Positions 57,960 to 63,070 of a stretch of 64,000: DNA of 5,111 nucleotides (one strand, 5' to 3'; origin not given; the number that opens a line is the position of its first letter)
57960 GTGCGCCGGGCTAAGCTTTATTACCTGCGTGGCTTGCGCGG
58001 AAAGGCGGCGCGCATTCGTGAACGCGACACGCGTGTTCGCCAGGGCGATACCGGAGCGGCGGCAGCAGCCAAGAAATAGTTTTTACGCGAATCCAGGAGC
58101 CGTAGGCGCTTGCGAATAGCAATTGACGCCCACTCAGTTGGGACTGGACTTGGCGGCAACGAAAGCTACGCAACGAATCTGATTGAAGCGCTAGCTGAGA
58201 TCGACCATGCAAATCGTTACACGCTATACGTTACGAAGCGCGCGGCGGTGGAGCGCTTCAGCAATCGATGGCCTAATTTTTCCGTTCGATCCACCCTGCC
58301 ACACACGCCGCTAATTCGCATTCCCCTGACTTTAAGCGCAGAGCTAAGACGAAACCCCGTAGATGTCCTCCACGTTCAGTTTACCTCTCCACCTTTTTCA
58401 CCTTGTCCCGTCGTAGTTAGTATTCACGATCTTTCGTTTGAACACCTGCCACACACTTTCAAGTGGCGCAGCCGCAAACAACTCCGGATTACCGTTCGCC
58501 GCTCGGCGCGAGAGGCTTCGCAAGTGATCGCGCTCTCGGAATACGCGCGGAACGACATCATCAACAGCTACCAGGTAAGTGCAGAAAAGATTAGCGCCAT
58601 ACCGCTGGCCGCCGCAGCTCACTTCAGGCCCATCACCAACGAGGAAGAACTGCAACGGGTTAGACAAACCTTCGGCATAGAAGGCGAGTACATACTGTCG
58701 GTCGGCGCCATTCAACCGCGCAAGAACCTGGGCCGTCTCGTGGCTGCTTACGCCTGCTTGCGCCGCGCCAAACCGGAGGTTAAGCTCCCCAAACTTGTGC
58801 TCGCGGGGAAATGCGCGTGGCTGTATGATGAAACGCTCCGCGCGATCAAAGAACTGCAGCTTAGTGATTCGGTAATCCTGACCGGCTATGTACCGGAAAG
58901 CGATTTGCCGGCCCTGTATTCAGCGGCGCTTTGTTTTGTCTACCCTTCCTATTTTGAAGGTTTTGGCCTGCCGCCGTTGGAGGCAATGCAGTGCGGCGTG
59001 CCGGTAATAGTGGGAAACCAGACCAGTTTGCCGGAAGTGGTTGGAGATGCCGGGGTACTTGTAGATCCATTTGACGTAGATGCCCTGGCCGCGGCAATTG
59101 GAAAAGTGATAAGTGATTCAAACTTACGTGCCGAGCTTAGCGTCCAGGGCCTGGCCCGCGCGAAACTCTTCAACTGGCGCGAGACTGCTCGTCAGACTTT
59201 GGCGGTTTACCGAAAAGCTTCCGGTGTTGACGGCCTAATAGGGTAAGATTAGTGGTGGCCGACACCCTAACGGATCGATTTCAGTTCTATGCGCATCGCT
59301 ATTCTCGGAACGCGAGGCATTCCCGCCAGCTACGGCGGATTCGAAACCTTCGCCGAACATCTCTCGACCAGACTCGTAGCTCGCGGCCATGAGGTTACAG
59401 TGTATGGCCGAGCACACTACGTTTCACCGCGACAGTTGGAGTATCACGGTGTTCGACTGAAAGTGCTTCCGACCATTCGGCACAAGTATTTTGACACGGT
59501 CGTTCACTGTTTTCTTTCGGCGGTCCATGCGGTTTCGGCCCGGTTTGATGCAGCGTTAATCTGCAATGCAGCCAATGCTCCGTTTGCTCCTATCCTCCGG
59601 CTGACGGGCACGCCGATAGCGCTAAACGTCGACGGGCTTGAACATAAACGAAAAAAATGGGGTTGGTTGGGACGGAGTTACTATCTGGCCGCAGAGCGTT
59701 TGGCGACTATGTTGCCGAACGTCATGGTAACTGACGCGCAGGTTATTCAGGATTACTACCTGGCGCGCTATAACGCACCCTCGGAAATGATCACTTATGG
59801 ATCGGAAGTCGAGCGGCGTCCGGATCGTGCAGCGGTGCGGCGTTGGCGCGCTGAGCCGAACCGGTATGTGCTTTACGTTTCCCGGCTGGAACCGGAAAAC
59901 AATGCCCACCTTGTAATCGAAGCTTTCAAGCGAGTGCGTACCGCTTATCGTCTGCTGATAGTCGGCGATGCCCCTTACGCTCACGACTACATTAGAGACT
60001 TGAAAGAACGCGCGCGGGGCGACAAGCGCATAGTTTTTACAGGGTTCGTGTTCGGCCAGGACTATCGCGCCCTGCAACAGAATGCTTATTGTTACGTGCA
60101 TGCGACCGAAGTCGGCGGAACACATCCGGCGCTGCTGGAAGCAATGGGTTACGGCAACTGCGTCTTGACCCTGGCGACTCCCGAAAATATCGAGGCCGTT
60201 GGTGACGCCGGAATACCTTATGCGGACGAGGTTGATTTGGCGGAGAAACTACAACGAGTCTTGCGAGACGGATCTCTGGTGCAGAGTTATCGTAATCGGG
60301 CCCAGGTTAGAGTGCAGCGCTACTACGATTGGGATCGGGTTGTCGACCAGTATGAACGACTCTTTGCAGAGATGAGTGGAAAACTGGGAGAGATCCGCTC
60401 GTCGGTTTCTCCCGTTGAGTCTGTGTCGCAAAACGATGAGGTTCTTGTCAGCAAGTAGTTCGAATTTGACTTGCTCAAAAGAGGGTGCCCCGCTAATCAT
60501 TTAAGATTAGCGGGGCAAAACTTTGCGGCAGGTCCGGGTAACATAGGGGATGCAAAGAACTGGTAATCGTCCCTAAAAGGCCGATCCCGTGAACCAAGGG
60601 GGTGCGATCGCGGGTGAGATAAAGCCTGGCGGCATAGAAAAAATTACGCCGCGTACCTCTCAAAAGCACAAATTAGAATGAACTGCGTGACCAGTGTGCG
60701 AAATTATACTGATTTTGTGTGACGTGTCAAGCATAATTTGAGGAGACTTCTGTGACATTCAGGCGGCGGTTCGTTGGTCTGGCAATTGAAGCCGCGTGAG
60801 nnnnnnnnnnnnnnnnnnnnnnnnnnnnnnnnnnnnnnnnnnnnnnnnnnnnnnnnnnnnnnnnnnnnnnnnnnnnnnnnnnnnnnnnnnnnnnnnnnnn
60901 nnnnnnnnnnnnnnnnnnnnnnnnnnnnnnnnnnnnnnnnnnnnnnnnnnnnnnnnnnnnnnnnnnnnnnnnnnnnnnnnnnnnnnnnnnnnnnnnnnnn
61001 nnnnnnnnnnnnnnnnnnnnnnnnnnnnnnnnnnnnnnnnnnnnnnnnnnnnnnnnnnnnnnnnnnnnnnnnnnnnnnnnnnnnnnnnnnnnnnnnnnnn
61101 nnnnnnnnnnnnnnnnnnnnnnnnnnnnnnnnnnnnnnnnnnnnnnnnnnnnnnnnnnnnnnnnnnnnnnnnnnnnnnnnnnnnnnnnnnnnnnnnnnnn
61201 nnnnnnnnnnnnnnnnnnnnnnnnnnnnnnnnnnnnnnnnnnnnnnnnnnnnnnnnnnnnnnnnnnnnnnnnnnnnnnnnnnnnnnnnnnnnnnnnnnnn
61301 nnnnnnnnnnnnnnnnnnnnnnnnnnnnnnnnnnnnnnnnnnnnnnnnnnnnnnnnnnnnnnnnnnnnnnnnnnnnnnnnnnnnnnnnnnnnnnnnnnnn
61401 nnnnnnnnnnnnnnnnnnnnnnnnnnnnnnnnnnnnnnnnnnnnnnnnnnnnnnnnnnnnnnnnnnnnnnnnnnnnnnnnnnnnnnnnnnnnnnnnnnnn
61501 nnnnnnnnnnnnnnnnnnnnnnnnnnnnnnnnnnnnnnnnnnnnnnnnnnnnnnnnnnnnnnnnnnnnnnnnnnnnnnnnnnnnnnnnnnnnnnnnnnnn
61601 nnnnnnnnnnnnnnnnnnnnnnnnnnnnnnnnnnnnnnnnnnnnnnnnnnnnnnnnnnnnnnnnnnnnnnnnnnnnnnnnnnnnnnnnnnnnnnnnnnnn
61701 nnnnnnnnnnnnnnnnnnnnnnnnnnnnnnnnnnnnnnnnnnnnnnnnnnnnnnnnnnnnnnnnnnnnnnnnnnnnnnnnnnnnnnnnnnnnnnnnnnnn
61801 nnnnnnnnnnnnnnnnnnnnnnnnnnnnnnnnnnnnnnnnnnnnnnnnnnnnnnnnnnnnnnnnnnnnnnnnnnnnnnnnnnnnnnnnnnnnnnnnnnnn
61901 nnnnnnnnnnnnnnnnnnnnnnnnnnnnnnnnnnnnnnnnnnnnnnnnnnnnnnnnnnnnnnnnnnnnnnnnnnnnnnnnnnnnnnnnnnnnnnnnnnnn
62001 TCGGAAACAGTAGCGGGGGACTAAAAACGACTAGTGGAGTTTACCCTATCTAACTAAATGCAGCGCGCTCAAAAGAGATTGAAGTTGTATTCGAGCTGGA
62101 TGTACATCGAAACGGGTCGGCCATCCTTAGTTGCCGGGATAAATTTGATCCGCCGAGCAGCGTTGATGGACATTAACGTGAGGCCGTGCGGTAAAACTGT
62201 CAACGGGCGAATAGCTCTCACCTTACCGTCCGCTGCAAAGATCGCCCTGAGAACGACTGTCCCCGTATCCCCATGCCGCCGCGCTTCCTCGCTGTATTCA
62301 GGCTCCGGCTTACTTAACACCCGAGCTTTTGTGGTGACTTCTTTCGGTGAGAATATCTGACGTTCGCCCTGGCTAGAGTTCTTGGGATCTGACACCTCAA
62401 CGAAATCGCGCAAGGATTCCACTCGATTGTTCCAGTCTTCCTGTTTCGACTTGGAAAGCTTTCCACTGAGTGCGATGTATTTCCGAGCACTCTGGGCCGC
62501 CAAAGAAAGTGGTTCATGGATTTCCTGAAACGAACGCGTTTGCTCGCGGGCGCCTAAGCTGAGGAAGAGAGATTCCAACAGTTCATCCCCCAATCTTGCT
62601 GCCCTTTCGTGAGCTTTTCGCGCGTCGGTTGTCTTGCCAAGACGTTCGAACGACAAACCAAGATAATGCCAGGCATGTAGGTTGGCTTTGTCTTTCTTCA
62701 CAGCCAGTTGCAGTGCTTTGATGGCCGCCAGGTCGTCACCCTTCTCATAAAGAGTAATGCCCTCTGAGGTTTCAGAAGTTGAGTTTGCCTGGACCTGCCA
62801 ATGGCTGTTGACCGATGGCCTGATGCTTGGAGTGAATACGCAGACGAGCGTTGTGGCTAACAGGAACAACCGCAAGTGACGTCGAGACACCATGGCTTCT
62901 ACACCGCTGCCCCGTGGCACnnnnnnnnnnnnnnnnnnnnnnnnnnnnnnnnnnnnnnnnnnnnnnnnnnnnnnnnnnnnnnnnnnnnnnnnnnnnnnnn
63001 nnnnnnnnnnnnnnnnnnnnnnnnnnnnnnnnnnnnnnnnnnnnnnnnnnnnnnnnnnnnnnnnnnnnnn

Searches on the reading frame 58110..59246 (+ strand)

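Call 95: search_protein_families(library=pfam, proteins=[window:58110-59246:+], max_evalue=0.000001)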
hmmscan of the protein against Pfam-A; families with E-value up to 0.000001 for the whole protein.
window:58110-59246:+ (378 aa): 5 families
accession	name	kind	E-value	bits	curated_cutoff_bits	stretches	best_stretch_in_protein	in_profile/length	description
PF00534.26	Glycos_transf_1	-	2.5e-36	125.3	26.4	1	190-344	13-166/172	Glycosyl transferases group 1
PF13692.12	Glyco_trans_1_4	-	9.4e-30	104.2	27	1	194-336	3-142/142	Glycosyl transferases group 1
PF13439.12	Glyco_transf_4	-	1.8e-16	61.1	28.5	1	15-165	2-163/170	Glycosyltransferase Family 4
PF20706.3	GT4-conflict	-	1.1e-11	44.8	26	1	168-314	173-323/385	Family 4 Glycosyltransferase in conflict systems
PF13579.12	Glyco_trans_4_4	-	7.9e-10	39.7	29.7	1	15-166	1-157/158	Glycosyl transferase 4-like domain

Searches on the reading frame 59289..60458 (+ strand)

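Call 95: search_protein_families(library=pfam, proteins=[window:59289-60458:+], max_evalue=0.000001)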
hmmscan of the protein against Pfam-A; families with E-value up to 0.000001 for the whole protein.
window:59289-60458:+ (389 aa): 6 families
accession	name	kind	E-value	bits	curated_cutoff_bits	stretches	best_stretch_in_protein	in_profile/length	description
PF13692.12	Glyco_trans_1_4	-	7.8e-20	72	27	1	192-327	2-142/142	Glycosyl transferases group 1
PF00534.26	Glycos_transf_1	-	4.7e-17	62.5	26.4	1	189-339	13-170/172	Glycosyl transferases group 1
PF09314.17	DUF1972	-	6.1e-15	55.7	25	1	103-173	115-186/186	Domain of unknown function (DUF1972)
PF13579.12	Glyco_trans_4_4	-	4.2e-10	40.6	29.7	1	16-167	1-151/158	Glycosyl transferase 4-like domain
PF13524.12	Glyco_trans_1_2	-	1.3e-09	38.6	25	1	210-356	6-143/144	Glycosyl transferase-like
PF13439.12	Glyco_transf_4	-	3e-08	34.3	28.5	1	15-168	1-159/170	Glycosyltransferase Family 4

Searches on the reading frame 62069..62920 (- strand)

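Call 95: search_protein_families(library=pfam, proteins=[window:62069-62920:-], max_evalue=0.000001)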
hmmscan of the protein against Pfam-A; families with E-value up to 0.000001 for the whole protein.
window:62069-62920:- (283 aa): 1 family
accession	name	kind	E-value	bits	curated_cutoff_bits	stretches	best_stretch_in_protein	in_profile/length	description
PF03544.19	TonB_C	-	7.3e-11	42.8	24.6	1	205-282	1-79/79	Gram-negative bacterial TonB protein C-terminal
